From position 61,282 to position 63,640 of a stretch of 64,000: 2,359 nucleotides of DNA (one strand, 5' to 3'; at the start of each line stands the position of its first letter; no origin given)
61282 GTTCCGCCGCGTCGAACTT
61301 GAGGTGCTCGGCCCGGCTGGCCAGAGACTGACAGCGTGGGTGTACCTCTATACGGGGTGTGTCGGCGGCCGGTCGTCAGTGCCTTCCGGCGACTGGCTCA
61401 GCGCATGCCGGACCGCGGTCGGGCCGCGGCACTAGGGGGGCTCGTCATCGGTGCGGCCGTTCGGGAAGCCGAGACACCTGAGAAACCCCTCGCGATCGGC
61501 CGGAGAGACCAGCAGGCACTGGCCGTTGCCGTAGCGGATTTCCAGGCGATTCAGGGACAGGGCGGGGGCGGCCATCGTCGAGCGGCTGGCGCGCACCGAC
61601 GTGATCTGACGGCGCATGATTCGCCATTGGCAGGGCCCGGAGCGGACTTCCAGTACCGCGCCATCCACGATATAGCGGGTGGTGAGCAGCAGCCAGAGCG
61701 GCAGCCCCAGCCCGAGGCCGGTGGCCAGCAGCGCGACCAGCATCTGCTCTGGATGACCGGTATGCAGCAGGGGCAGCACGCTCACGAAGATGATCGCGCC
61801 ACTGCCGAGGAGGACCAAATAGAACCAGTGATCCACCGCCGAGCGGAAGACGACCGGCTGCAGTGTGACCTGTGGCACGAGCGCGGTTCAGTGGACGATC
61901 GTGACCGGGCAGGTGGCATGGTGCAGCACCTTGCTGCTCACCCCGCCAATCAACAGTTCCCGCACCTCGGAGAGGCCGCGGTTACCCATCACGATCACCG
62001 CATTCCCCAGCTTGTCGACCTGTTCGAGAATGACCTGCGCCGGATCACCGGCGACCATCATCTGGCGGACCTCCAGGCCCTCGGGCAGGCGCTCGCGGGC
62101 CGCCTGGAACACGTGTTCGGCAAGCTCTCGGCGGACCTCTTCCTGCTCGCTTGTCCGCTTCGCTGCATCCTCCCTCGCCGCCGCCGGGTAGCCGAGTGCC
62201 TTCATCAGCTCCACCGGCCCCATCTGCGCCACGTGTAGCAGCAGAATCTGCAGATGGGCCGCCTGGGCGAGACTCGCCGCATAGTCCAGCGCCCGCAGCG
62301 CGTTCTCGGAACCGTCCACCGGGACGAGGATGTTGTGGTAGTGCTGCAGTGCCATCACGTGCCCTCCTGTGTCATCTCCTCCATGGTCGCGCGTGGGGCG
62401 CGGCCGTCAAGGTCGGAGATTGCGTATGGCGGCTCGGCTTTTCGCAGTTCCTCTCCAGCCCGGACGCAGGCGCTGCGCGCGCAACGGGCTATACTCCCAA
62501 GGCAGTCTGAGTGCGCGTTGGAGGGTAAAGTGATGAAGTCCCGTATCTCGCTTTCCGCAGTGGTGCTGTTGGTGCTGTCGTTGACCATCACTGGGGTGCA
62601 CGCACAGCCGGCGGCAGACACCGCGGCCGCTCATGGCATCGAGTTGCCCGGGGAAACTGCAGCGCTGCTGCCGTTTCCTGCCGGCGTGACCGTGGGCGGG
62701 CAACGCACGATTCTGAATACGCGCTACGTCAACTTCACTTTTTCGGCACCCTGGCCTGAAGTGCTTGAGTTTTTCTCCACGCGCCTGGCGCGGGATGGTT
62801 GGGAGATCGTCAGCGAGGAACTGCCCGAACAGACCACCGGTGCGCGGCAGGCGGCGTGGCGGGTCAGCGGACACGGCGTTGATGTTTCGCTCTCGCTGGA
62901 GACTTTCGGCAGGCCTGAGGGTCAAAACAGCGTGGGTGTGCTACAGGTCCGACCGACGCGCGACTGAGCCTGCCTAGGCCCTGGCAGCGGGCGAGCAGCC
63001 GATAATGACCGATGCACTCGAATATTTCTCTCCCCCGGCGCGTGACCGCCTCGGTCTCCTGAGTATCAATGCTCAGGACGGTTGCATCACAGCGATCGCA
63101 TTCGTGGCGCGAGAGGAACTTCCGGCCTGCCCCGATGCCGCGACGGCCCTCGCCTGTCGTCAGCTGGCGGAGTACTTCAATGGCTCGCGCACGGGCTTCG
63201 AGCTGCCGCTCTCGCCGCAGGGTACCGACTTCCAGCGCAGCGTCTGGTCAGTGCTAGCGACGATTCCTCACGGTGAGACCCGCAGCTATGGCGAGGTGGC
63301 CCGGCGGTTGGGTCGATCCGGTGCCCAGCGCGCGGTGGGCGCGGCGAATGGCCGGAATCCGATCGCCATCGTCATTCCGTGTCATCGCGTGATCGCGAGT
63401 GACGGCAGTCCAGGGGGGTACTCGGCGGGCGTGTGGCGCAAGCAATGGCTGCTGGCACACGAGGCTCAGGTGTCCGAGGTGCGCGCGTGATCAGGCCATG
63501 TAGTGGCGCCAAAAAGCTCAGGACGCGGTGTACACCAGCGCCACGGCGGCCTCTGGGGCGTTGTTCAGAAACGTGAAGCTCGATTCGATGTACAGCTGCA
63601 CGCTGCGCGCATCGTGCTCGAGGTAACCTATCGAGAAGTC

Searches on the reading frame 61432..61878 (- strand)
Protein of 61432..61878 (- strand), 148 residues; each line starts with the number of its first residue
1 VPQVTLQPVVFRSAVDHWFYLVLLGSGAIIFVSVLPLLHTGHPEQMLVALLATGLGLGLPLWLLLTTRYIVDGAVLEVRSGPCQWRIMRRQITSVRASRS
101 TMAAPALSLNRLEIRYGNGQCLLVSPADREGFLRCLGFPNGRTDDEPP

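Call 81: search_protein_families(library=pfam, proteins=[window:61432-61878:-], max_evalue=0.000001)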
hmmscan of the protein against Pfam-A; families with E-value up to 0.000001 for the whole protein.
window:61432-61878:- (148 aa): 1 family
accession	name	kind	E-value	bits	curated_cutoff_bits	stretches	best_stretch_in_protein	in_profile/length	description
PF06713.17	bPH_4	-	5.4e-17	62.1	22.9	1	67-134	1-68/74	Bacterial PH domain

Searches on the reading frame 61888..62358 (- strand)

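Call 81: search_protein_families(library=pfam, proteins=[window:61888-62358:-], max_evalue=0.000001)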
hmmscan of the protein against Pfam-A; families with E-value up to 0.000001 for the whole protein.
window:61888-62358:- (156 aa): 1 family
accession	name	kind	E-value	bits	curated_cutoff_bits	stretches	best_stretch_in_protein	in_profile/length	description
PF00582.32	Usp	-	3.1e-32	112.5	24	1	7-156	2-141/141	Universal stress protein family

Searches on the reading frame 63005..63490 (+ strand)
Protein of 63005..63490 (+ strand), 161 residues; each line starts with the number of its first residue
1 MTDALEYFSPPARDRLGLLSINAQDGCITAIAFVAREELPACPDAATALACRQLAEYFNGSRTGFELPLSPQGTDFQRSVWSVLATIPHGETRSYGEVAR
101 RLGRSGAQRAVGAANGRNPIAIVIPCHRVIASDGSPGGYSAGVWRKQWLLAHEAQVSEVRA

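Call 81: search_protein_families(library=pfam, proteins=[window:63005-63490:+], max_evalue=0.000001)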
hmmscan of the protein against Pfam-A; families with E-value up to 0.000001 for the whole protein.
window:63005-63490:+ (161 aa): 1 family
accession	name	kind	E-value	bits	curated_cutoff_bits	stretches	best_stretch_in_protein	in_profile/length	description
PF01035.26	DNA_binding_1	-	1.4e-34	118.2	27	1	75-154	1-80/81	6-O-methylguanine DNA methyltransferase, DNA binding domain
